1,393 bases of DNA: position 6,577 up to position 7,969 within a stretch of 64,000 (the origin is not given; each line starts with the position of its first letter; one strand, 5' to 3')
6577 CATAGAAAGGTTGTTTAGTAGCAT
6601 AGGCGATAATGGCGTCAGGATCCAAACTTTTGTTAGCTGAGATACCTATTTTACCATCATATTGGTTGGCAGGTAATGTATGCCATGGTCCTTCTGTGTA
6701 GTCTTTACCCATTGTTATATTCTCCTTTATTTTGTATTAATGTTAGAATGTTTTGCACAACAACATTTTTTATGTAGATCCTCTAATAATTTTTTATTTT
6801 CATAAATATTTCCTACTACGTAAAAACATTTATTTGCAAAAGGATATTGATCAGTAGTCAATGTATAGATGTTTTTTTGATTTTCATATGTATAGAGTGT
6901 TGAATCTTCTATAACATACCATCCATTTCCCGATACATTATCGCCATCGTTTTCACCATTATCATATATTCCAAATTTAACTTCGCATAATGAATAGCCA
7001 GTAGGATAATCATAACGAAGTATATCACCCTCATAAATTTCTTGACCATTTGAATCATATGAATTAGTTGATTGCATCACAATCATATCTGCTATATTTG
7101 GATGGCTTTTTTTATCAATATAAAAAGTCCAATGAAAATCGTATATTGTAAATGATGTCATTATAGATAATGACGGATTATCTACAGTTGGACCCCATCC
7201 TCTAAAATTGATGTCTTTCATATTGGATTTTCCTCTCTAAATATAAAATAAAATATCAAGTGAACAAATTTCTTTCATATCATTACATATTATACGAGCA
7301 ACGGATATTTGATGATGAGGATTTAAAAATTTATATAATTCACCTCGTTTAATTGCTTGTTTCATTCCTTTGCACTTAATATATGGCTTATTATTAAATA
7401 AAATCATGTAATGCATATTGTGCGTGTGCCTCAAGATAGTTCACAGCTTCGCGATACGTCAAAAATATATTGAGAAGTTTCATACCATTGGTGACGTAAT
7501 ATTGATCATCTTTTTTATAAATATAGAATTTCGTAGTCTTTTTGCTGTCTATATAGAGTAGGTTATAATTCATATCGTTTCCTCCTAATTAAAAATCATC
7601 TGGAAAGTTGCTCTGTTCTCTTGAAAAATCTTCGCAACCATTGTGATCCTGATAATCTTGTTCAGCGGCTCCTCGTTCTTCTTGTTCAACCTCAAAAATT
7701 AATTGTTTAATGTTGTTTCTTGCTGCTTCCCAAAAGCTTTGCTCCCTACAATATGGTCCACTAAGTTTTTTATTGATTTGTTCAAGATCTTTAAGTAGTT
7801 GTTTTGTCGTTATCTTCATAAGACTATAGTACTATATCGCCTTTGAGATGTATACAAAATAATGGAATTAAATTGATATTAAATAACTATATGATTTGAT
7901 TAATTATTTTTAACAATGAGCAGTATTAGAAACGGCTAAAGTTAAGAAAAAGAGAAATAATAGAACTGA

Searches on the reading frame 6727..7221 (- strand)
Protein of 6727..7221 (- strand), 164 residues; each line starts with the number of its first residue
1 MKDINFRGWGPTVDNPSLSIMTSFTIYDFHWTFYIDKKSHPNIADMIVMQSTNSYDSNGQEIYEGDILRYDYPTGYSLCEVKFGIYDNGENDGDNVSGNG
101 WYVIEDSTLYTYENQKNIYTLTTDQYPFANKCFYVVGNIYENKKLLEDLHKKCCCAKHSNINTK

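Call 30: search_protein_families(library=phrogs, proteins=[window:6727-7221:-], max_evalue=0.01)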
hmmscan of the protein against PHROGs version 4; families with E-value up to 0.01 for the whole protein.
window:6727-7221:- (164 aa): 3 families
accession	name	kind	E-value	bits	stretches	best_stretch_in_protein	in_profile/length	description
phrog_98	-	unknown function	4.3e-17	63.3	1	1-152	25-156/208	-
phrog_8684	-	unknown function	3.3e-08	34.7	1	33-148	46-162/164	-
phrog_24347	-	unknown function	0.00024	21.4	1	24-86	148-210/245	-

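Call 31: search_protein_families(library=pfam, proteins=[window:6727-7221:-], max_evalue=0.05)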
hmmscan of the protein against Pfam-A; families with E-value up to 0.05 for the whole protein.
window:6727-7221:- (164 aa): 1 family
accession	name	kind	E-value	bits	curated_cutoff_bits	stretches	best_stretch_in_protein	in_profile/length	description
PF09643.15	YopX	-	5.9e-11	42.9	22.4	1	36-147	45-128/128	YopX protein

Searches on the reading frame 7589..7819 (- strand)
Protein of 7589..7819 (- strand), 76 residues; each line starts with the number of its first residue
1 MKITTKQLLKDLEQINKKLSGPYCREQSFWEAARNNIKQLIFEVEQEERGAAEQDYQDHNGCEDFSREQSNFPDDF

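Call 30: search_protein_families(library=phrogs, proteins=[window:7589-7819:-], max_evalue=0.01)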
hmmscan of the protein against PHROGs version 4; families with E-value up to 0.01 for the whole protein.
window:7589-7819:- (76 aa): 0 families

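Call 31: search_protein_families(library=pfam, proteins=[window:7589-7819:-], max_evalue=0.05)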
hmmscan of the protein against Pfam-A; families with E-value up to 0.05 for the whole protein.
window:7589-7819:- (76 aa): 1 family
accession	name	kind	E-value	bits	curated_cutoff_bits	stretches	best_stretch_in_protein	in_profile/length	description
PF12878.12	SICA_beta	-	0.021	15.4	27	1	18-69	24-64/174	SICA extracellular beta domain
